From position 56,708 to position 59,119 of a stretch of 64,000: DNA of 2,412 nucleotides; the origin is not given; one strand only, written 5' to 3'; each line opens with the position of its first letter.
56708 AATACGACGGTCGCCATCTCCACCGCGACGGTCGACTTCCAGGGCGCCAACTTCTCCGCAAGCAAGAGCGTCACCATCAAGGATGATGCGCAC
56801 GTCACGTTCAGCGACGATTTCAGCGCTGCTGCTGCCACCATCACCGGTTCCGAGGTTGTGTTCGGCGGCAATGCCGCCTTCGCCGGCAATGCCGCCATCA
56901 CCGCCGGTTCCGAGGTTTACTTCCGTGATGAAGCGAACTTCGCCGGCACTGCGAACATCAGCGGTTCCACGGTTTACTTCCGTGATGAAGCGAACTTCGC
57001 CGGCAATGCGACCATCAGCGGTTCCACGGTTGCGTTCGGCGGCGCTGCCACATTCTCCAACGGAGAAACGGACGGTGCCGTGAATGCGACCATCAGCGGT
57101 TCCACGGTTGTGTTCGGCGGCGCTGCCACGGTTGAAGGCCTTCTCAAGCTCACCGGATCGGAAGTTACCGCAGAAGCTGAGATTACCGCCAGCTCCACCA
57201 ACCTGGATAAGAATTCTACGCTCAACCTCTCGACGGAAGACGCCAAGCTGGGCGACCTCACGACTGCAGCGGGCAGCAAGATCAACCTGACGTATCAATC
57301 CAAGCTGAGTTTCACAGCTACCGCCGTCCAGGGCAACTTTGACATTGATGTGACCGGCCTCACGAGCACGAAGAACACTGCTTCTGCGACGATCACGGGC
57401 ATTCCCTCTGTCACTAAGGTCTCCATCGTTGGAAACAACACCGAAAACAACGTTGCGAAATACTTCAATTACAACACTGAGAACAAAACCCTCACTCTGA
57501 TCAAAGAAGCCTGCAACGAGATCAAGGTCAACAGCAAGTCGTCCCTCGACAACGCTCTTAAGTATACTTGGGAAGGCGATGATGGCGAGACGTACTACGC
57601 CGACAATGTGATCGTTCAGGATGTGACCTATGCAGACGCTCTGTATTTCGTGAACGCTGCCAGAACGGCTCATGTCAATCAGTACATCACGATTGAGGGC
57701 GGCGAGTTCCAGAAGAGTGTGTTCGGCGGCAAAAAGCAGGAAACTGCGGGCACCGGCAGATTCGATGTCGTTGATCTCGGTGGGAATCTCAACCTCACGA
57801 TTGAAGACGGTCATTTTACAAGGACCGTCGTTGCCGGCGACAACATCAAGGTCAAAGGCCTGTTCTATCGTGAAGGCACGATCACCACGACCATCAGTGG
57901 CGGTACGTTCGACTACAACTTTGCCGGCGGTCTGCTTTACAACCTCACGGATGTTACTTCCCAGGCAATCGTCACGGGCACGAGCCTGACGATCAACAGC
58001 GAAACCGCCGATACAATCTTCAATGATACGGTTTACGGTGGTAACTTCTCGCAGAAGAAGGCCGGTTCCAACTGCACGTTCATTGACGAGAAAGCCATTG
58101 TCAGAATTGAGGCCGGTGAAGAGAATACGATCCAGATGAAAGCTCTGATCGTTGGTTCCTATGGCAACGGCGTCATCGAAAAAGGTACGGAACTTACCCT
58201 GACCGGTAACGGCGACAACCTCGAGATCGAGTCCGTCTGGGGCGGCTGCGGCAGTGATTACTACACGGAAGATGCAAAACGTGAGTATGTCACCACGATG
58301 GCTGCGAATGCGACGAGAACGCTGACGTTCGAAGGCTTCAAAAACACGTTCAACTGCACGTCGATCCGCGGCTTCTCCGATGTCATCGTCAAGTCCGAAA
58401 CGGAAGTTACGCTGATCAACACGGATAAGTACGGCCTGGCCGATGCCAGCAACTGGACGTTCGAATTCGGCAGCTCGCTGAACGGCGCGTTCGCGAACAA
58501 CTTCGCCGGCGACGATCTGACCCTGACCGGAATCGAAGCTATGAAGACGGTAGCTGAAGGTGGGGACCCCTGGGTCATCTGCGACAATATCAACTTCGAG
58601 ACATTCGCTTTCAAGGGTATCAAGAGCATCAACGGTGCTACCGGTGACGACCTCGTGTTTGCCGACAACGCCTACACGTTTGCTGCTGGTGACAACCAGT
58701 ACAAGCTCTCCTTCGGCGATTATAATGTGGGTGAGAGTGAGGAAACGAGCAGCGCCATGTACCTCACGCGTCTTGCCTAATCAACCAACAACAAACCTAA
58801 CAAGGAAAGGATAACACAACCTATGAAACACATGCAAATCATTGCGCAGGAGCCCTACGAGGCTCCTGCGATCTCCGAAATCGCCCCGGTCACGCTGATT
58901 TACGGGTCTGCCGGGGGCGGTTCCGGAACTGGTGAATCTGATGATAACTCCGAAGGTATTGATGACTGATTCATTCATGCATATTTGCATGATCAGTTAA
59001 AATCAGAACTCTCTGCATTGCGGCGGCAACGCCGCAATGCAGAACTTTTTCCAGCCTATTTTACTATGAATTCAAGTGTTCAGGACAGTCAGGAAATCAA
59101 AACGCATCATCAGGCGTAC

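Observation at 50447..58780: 2,777-aa beta-helix repeat protein without signal peptide or anchor, physically coupled to the peptide-maturation operon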

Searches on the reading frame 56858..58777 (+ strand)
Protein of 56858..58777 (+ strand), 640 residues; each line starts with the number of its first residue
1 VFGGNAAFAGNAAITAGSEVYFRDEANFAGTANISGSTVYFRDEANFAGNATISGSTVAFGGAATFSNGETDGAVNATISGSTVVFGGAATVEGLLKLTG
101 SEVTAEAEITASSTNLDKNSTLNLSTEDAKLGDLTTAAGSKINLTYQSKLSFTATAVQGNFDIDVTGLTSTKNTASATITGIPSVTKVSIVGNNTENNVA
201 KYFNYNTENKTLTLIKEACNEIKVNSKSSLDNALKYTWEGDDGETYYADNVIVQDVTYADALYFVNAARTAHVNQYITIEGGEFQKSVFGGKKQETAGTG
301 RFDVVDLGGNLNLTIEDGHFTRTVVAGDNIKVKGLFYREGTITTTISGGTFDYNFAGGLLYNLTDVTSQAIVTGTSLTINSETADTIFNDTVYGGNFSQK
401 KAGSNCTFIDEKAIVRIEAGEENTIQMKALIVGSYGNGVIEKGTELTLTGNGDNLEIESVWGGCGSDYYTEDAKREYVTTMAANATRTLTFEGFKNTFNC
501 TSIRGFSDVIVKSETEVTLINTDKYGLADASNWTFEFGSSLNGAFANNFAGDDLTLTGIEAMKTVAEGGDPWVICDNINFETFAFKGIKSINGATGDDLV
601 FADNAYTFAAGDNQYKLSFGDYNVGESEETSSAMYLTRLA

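Call 27: find_homologous_proteins(query=A1)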
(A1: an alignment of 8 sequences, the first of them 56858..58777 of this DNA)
Query A1 (8 sequences): 8000 candidates shared short words with the query, none scored E <= 0.001.
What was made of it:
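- Tried and rejected: It returned nothing, so that search was lost (call 27).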

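Call 38: search_protein_representatives(alignment_id=A1)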
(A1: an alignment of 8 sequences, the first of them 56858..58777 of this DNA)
Query: 8 sequences, 636 profile positions. Proteins with E-value up to 0.001 (for the whole library): 319; up to 1e-10: 250; up to 1e-30: 150. The best 150 are listed.
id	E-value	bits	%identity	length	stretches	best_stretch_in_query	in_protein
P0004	7.9e-224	761.8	-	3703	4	7-635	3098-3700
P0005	2.3e-213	727.3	-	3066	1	6-636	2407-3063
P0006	7.4e-209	712.4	-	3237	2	7-635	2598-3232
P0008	6.3e-205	699.4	-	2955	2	3-636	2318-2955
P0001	1.5e-199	681.6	-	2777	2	5-635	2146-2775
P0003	1.2e-167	576.3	-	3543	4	10-518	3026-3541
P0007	7.0e-144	497.7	-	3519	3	5-613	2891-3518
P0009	4.5e-130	452.1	-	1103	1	7-634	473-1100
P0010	5.0e-121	422.2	-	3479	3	18-636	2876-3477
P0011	1.0e-102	361.8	-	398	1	264-635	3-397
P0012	4.7e-100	353.0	-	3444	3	8-634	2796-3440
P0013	1.2e-96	341.7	-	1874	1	204-636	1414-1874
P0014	1.9e-96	341.0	-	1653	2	32-634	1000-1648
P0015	1.6e-94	334.6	-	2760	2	105-636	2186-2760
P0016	9.1e-94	332.2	-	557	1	237-635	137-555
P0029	8.4e-84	299.2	-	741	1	28-618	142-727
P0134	6.4e-37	144.4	-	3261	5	377-634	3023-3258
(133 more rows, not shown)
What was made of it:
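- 57644..58777 (+): Family-defining C-terminal solenoid domain (about aa 2400-2777). It ends in ............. and is a candidate C-terminal export or folding module. The profile search finds 319 representatives with the domain always C-terminal (call 38).
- Tried and rejected: The exhaustive representative search worked (call 38).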

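Call 49: predict_structure(alignment_id=A1)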
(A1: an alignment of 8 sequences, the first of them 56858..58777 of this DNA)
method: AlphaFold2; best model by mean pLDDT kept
length: 640 residues; sequences in the alignment: 8
mean_pLDDT: 74.9   pTM: 0.65
mean pLDDT of the five models: 74.9, 71.8, 68.9, 68.5, 67.6
residues with pLDDT >= 90: 178; 70-90: 252; 50-70: 110; < 50: 100
segments of 3 or more residues with pLDDT < 50: 153-219, 300-302, 467-484
pLDDT, mean of each block of 10 residues (from residue 1): 84 83 91 93 92 94 83 77 90 87 86 80 73 63 59 43 38 29 32 39 39 41 76 62 58 85 67 74 91 71 72 92 92 83 94 93 75 93 90 86 63 94 94 81 93 93 63 34 71 91 90 90 71 92 79 85 80 82 60 60 58 71 66 81
secondary structure, 60 per line:
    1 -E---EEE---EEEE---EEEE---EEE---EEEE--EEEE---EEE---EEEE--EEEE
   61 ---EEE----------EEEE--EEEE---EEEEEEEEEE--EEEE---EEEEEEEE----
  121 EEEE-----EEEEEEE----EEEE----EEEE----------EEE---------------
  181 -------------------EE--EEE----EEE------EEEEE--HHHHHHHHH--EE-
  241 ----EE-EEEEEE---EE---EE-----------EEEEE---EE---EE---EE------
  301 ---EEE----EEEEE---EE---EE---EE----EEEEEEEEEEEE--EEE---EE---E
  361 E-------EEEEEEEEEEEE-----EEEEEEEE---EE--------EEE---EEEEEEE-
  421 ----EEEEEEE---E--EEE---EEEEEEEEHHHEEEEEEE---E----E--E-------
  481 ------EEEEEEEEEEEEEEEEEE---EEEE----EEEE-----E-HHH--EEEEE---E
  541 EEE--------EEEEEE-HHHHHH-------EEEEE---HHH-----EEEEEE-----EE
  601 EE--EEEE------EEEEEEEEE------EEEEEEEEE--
elements in order: E6-8 E12-15 E19-22 E26-28 E32-35 E38-41 E45-47 E51-54 E57-60 E64-66 E77-80 E83-86 E90-99 E102-105 E109-116 E121-124 E130-136 E141-144 E149-152 E163-165 E204-206 E211-213 E220-224 H227-235 E248-253 E275-279 E304-306 E311-315 E335-346 E349-351 E369-380 E386-393 E407-409 E413-419 E425-431 E438-440 E444-451 E455-461 E487-504 E508-511 E516-519 E532-536 E540-543 E552-557 H559-564 E572-576 E588-593 E599-602 E605-608 E615-623 E630-638
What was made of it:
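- On Type-5 autotransporter / chlamydial Pmp: The AF2 model of the last 640 aa is solenoid to the end (call 49).
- The C-terminal 640-residue model is solenoid to the end, with no barrel (call 49).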

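Call 53: fold_search(model_id=the predicted structure, library=pdb)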
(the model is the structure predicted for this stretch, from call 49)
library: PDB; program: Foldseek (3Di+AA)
matches with E <= 10: 68; with E <= 0.001: 0
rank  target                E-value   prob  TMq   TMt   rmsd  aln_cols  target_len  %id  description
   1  5j44_A                2.3e-03  0.51  0.18  0.13  24.5       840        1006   10  Crystal structure of the Secreted Extracellular protein A (SepA) from Shigella flexneri (released 2017-04-12)
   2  9mne_B                7.8e-03  0.33  0.18  0.14  23.6       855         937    9  Crystal structure of enteropathogenic Escherichia coli EspC (released 2025-10-29)
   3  1wxr                  1.2e-02  0.25  0.15  0.11  24.7       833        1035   12  Crystal structure of Heme Binding protein, an autotransporter hemoglobine protease from pathogenic Escherichia coli (released 2005-03-01)
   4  1dab                  4.0e-02  0.13  0.13  0.15  22.3       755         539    9  The Structure of Bordetella Pertussis Virulence Factor P.69 Pertactin (released 1999-12-15)
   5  6p5t_B                6.4e-02  0.06  0.11  0.10  20.6       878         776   11  Surface-layer (S-layer) RsaA protein from Caulobacter crescentus bound to strontium and iodide (released 2020-01-15)
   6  6p5t_A                7.4e-02  0.08  0.13  0.12  21.1       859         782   13  Surface-layer (S-layer) RsaA protein from Caulobacter crescentus bound to strontium and iodide (released 2020-01-15)
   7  5n8p_A                8.1e-02  0.08  0.13  0.11  20.8       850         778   12  S-layer protein RsaA from C. crescentus (released 2017-04-12)
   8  6nyf_A                8.9e-02  0.11  0.15  0.14  21.5       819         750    9  Helicobacter pylori Vacuolating Cytotoxin A Oligomeric Assembly 1 (OA-1) (released 2019-03-27)
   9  6p5t_C                1.5e-01  0.07  0.14  0.12  21.5       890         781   12  Surface-layer (S-layer) RsaA protein from Caulobacter crescentus bound to strontium and iodide (released 2020-01-15)
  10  9mne_A                1.6e-01  0.09  0.17  0.13  22.9       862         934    9  Crystal structure of enteropathogenic Escherichia coli EspC (released 2025-10-29)
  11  3h09_A                1.6e-01  0.08  0.15  0.12  23.3       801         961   10  The structure of Haemophilus influenzae IgA1 protease (released 2009-04-21)
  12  6p5t_D                2.3e-01  0.05  0.14  0.12  21.1       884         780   13  Surface-layer (S-layer) RsaA protein from Caulobacter crescentus bound to strontium and iodide (released 2020-01-15)
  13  3h09_B                3.2e-01  0.07  0.15  0.11  22.7       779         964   11  The structure of Haemophilus influenzae IgA1 protease (released 2009-04-21)
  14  6bea                  4.2e-01  0.11  0.18  0.23  21.5       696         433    9  Crystal structure of the autotransporter UpaB from E. coli strain CFT073 (released 2019-04-10)
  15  5uyt_A                4.2e-01  0.07  0.12  0.17  22.6       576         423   11  Crystal structure of ice binding protein from an Antarctic bacterium Flavobacteriaceae (released 2017-10-25)
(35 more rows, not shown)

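Call 65: find_encoding_contigs(protein=P0012, flank=10000, max_places=2)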
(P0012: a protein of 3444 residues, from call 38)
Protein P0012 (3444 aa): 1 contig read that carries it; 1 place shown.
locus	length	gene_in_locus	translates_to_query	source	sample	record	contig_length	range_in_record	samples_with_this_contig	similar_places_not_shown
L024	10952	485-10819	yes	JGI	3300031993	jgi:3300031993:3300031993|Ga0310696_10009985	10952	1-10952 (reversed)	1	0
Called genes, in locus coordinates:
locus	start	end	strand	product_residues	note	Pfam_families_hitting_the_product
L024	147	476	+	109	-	-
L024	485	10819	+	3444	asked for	-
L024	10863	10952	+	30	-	?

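Call 66: find_encoding_contigs(protein=P0029, flank=10000, max_places=3)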
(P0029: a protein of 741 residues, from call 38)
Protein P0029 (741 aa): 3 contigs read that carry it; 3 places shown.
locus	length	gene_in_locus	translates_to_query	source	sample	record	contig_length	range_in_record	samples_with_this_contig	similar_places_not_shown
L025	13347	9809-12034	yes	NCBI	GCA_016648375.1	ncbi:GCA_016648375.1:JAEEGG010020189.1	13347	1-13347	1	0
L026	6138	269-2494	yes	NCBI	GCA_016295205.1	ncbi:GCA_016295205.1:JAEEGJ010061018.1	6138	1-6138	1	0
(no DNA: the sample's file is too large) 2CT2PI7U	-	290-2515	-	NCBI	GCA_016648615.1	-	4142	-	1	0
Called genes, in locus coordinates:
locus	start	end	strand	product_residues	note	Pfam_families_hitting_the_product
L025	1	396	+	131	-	?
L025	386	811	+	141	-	-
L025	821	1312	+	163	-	PF13673:Acetyltransf_10 (faint), PF00583:Acetyltransf_1, PF13508:Acetyltransf_7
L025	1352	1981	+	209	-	PF13560:HTH_31 (faint), PF01381:HTH_3 (weak)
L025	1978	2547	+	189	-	PF28549:NDPSase_N, PF00293:NUDIX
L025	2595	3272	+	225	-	PF06912:DUF1275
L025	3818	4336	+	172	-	-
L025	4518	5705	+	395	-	PF14907:NTP_transf_5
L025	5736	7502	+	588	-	PF00664:ABC_membrane, PF00005:ABC_tran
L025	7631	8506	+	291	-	PF27840:ScmC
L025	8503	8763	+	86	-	PF05402:PqqD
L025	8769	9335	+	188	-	-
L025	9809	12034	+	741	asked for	-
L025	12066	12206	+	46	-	-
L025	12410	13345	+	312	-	?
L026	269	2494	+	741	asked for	-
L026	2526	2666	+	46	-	-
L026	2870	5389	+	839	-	PF16168:AIDA (weak), PF00353:HemolysinCabind (weak)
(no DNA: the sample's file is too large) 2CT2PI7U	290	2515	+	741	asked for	-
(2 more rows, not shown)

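Call 67: find_encoding_contigs(protein=P0134, flank=10000, max_places=3)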
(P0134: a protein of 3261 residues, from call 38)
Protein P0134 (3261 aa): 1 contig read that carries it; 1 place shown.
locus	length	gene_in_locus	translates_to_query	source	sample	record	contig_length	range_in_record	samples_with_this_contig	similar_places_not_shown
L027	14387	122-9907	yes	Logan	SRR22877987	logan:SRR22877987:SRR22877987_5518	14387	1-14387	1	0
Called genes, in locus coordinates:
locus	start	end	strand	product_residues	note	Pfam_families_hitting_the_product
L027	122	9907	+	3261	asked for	-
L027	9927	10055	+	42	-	-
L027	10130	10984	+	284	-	PF27840:ScmC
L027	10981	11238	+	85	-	PF05402:PqqD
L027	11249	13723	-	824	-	PF02449:Glyco_hydro_42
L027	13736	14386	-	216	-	?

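Call 85: fold_search(model_id=the predicted structure, library=viral)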
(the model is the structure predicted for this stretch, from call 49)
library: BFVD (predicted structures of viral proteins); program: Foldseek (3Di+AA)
matches with E <= 10: 346; with E <= 0.001: 2
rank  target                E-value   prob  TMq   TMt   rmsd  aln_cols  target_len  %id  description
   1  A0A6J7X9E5            7.9e-04  0.20  0.10  0.08  33.6       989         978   10  Major tropism determinant N-terminal domain-containing protein [uncultured Caudovirales phage]
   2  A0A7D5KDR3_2          8.7e-04  0.16  0.09  0.07  28.9       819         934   10  Uncharacterized protein [Synechococcus phage S-CAM7]
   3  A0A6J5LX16            1.9e-03  0.28  0.12  0.11  25.6       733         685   11  Uncharacterized protein [uncultured Caudovirales phage]
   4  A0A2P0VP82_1          2.4e-03  0.16  0.12  0.07  26.3       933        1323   10  Uncharacterized protein [Tetraselmis virus 1]
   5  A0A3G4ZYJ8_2          3.4e-03  0.16  0.12  0.09  37.2       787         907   10  Peptidase S74 domain-containing protein [Gaeavirus sp.]
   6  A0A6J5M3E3            4.5e-03  0.60  0.17  0.15  20.1       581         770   12  Uncharacterized protein [uncultured Caudovirales phage]
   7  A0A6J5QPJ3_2          4.5e-03  0.20  0.13  0.11  34.6       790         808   10  Uncharacterized protein [uncultured Caudovirales phage]
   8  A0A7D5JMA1            6.5e-03  0.13  0.11  0.07  29.7       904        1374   13  Peptidase S74 domain-containing protein [Synechococcus phage S-CAM7]
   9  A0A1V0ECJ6            1.3e-02  0.33  0.20  0.14  25.0       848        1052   10  (no name in the UniProt tables at hand)
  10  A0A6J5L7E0            1.3e-02  0.08  0.10  0.06  36.5       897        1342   11  Regulator of chromosome condensation, RCC1 [uncultured Caudovirales phage]
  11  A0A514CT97            1.4e-02  0.13  0.12  0.09  21.9       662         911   13  Uncharacterized protein [Achromobacter phage Motura]
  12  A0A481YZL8            1.9e-02  0.38  0.18  0.21  15.8       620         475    7  Uncharacterized protein [Mimivirus LCMiAC01]
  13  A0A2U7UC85            2.0e-02  0.18  0.14  0.10  24.0       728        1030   10  AidA incomplete domain containing protein [Pandoravirus neocaledonia]
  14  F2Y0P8                2.4e-02  0.15  0.12  0.16  22.7       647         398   10  (no name in the UniProt tables at hand)
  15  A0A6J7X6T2            2.5e-02  0.10  0.11  0.09  35.3       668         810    9  Uncharacterized protein [uncultured Caudovirales phage]
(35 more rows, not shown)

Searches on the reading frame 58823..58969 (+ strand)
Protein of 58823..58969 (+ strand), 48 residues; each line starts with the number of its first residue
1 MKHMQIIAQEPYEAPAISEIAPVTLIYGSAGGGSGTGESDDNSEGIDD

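Call 10: search_protein_families(library=pfam, proteins=[window:58823-58969:+], max_evalue=0.01)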
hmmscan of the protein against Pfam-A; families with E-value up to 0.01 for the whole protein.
window:58823-58969:+ (48 aa): 0 families

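Call 20: search_protein_families(library=ncbifam, proteins=[window:58823-58969:+], max_evalue=0.01)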
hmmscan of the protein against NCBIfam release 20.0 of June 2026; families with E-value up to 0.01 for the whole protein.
window:58823-58969:+ (48 aa): 0 families

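Call 55: search_protein_families(library=phrogs, proteins=[window:58823-58969:+], max_evalue=0.01)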
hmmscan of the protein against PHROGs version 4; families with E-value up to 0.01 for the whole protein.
window:58823-58969:+ (48 aa): 0 families

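Call 88: search_protein_families(library=padloc, proteins=[window:58823-58969:+], max_evalue=0.001)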
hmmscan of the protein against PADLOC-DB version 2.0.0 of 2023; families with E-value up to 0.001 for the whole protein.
window:58823-58969:+ (48 aa): 0 families

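Call 100: list_cluster_members(proteins=[P0001, window:58823-58966:+, window:61053-61310:+, window:61321-61935:+])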
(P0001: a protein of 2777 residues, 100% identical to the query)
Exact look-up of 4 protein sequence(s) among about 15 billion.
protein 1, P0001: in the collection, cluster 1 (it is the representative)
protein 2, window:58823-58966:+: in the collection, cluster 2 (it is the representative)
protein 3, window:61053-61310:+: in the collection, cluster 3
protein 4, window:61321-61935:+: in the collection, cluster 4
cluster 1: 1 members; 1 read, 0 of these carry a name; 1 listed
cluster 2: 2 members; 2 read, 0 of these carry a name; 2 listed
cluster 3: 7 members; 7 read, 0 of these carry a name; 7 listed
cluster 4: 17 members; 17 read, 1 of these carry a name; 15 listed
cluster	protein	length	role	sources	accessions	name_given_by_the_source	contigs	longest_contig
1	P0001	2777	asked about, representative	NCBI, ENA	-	-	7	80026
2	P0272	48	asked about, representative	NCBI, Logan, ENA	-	-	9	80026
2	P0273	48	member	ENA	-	-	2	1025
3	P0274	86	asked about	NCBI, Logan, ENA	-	-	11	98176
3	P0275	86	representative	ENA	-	-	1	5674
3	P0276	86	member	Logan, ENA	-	-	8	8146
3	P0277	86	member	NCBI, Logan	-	-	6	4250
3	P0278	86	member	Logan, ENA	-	-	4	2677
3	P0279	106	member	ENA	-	-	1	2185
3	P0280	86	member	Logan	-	-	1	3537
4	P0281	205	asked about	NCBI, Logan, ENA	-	-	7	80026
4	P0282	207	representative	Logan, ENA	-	-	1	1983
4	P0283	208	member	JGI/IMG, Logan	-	hypothetical protein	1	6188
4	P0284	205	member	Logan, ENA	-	-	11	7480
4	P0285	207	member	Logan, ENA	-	-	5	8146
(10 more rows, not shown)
